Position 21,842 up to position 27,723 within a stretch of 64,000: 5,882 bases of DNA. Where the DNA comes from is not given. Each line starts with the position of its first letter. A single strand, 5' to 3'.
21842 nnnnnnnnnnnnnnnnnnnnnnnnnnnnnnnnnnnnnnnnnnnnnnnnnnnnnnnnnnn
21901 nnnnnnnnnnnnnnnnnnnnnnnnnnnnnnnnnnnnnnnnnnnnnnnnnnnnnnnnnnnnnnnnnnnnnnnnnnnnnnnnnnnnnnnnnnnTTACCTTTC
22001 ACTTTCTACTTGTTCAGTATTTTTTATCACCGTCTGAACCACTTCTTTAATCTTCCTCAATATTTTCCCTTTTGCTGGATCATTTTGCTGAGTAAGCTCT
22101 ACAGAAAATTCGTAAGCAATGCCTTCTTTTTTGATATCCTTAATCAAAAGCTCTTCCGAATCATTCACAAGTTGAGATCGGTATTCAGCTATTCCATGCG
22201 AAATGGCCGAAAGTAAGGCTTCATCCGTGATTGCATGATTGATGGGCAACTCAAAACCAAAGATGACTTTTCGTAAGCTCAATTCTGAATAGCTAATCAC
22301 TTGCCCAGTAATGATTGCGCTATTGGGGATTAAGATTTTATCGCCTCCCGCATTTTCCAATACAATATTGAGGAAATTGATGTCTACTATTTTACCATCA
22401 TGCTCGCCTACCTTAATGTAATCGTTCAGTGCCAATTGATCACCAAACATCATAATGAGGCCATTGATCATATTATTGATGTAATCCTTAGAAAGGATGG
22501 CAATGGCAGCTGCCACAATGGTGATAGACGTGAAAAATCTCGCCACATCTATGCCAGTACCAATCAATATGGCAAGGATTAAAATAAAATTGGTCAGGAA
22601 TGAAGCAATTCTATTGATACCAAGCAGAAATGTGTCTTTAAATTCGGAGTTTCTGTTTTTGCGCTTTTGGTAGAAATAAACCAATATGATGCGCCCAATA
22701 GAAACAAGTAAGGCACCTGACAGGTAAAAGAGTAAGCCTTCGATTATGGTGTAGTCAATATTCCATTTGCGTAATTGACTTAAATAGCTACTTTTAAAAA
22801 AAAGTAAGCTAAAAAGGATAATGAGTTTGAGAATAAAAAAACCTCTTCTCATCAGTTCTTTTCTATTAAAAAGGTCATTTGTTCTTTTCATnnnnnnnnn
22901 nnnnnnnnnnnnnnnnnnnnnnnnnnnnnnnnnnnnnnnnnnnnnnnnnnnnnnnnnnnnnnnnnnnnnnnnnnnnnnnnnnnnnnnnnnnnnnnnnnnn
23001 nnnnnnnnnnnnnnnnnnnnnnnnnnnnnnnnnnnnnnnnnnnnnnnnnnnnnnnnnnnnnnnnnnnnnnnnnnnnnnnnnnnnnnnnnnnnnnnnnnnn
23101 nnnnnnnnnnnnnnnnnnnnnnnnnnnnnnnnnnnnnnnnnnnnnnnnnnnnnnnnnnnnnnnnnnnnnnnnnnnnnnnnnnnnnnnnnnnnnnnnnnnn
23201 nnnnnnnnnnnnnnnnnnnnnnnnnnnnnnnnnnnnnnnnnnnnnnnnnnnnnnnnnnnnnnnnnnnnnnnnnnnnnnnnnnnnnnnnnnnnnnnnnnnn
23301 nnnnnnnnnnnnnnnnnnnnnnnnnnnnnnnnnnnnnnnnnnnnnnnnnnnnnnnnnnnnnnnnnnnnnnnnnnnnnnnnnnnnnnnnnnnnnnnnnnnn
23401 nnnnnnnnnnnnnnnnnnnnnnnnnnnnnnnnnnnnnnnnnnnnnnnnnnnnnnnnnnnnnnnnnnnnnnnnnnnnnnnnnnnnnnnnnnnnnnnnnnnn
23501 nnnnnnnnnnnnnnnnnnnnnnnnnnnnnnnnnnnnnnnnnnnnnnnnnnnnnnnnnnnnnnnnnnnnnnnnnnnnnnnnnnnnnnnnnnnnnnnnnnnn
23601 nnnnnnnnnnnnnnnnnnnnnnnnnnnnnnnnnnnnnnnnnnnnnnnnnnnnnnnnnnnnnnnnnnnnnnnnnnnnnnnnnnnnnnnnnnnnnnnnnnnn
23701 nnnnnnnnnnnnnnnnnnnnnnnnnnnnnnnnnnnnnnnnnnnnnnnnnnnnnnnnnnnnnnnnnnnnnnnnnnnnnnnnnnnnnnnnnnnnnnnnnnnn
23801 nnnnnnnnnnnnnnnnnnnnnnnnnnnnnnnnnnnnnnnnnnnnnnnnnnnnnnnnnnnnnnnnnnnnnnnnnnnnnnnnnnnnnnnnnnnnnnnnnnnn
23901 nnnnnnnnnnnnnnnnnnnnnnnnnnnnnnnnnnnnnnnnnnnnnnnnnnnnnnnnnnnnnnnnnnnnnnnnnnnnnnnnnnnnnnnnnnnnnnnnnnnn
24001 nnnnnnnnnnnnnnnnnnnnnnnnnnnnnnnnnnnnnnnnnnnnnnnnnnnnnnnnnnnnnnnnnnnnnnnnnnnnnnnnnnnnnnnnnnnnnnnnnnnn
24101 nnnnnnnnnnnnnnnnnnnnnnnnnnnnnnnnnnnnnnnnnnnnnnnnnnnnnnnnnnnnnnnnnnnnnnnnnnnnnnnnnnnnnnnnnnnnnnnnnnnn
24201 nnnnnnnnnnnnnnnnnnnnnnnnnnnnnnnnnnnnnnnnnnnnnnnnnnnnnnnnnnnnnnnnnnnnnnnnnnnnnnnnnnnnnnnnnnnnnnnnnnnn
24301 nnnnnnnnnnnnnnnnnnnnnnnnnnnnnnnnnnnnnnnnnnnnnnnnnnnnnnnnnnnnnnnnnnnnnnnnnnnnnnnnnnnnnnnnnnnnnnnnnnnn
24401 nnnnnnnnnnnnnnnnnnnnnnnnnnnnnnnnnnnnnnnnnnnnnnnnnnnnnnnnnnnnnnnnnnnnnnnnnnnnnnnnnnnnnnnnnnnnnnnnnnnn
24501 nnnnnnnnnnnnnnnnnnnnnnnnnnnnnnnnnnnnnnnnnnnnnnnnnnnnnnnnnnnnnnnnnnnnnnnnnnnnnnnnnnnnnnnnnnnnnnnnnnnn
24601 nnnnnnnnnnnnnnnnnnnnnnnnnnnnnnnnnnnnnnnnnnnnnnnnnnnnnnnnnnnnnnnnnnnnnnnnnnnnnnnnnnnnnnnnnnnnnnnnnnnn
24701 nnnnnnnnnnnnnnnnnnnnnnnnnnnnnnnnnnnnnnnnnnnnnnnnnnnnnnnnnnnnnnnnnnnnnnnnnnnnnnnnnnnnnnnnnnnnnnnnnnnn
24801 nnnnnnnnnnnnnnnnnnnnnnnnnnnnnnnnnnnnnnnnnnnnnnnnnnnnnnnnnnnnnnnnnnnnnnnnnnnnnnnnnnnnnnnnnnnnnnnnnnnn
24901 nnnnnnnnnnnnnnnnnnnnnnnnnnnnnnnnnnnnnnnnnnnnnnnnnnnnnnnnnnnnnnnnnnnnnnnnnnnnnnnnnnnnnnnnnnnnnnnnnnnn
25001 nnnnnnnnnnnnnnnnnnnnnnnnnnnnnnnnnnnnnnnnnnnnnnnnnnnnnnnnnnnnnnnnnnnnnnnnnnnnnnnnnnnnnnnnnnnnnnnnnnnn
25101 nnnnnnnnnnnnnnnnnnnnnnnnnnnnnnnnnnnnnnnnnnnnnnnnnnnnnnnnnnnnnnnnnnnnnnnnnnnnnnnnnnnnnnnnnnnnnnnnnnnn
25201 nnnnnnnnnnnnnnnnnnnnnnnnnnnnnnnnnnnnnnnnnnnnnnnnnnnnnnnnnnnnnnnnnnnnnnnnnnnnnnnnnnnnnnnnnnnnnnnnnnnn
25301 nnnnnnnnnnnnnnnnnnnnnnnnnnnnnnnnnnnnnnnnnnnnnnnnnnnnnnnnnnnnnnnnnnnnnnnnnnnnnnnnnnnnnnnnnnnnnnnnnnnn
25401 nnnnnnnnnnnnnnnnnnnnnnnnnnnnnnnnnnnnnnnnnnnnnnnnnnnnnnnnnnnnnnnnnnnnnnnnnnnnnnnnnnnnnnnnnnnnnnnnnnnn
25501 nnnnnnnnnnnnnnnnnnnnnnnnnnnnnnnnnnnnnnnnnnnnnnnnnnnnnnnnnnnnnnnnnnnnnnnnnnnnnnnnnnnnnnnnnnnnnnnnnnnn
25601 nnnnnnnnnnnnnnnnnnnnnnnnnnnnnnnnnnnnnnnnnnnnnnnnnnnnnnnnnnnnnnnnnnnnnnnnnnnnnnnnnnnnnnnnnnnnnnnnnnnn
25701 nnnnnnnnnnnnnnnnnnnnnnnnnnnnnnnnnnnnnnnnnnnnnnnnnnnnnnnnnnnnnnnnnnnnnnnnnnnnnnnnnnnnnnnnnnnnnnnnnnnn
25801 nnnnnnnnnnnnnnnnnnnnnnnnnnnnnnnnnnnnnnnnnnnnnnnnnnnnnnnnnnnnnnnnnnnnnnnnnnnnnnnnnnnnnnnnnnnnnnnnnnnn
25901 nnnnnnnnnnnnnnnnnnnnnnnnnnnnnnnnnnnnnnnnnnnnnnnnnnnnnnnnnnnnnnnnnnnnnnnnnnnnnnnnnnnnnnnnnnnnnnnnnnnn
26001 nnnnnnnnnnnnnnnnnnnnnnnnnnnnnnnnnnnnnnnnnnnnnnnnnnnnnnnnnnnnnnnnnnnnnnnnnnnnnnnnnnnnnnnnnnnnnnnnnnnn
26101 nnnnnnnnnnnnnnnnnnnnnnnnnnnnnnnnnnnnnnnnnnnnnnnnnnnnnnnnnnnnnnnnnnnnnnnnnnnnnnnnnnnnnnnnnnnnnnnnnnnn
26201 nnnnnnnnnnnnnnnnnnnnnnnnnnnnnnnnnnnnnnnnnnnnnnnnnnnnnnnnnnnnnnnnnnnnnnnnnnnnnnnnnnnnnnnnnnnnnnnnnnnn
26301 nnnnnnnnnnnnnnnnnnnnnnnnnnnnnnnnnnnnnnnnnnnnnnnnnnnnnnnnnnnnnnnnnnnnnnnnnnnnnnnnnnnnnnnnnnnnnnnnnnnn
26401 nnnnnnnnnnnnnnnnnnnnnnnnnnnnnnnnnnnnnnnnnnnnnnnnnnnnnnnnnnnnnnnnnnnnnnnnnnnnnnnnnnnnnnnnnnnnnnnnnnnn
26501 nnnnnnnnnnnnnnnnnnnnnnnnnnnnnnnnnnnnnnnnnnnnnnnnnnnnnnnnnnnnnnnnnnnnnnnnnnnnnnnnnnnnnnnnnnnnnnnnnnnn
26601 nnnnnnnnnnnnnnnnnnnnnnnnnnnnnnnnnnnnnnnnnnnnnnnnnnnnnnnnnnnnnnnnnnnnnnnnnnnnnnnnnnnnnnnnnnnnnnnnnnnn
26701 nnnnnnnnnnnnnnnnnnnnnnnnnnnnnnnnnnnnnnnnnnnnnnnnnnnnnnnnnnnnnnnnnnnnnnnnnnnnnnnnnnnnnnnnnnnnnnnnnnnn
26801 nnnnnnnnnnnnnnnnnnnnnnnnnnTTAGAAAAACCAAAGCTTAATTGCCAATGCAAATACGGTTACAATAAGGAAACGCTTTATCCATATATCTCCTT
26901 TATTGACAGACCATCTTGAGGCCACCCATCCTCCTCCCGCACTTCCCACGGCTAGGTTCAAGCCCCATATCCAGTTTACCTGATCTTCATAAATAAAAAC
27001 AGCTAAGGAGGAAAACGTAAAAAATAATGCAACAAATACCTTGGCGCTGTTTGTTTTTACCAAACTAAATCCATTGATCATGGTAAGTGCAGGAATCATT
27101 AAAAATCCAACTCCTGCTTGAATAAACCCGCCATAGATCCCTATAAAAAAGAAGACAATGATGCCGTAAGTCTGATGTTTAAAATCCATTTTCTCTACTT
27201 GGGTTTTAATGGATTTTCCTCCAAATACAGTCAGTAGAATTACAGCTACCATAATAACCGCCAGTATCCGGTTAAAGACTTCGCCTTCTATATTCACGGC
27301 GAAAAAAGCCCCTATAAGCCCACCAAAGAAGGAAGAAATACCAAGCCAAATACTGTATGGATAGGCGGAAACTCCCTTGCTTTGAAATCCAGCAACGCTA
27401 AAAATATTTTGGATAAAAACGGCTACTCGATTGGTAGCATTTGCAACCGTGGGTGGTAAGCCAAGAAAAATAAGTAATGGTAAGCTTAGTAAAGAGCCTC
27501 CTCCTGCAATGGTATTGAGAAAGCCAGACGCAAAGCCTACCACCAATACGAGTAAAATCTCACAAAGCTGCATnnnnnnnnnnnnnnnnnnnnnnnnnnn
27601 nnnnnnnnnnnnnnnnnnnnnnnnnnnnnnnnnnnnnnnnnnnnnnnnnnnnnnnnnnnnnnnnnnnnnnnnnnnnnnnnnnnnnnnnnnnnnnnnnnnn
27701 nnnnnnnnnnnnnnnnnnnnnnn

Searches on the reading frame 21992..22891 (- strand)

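Call 66: search_protein_families(library=pfam, proteins=[window:21992-22891:-], max_evalue=0.001)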
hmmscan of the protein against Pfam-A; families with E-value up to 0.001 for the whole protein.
window:21992-22891:- (299 aa): 1 family
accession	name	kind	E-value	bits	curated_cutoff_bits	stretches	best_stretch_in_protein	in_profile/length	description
PF00924.24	MS_channel_2nd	-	1.5e-15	57.5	20.2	1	136-202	1-67/68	Mechanosensitive ion channel, beta-domain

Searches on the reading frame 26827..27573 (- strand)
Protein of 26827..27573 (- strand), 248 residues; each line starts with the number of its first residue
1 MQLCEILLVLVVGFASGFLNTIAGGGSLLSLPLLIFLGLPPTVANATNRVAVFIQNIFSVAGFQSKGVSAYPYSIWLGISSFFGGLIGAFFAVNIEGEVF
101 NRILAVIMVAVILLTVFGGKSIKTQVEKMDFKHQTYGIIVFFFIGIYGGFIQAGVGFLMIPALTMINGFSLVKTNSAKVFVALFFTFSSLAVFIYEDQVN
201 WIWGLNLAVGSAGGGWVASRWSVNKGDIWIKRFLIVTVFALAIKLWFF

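Call 66: search_protein_families(library=pfam, proteins=[window:26827-27573:-], max_evalue=0.001)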
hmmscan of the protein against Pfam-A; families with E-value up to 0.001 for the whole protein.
window:26827-27573:- (248 aa): 1 family
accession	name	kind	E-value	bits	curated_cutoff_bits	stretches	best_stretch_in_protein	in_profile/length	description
PF01925.25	TauE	-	5.5e-43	147.8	32.6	1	10-245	2-237/237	Sulfite exporter TauE/SafE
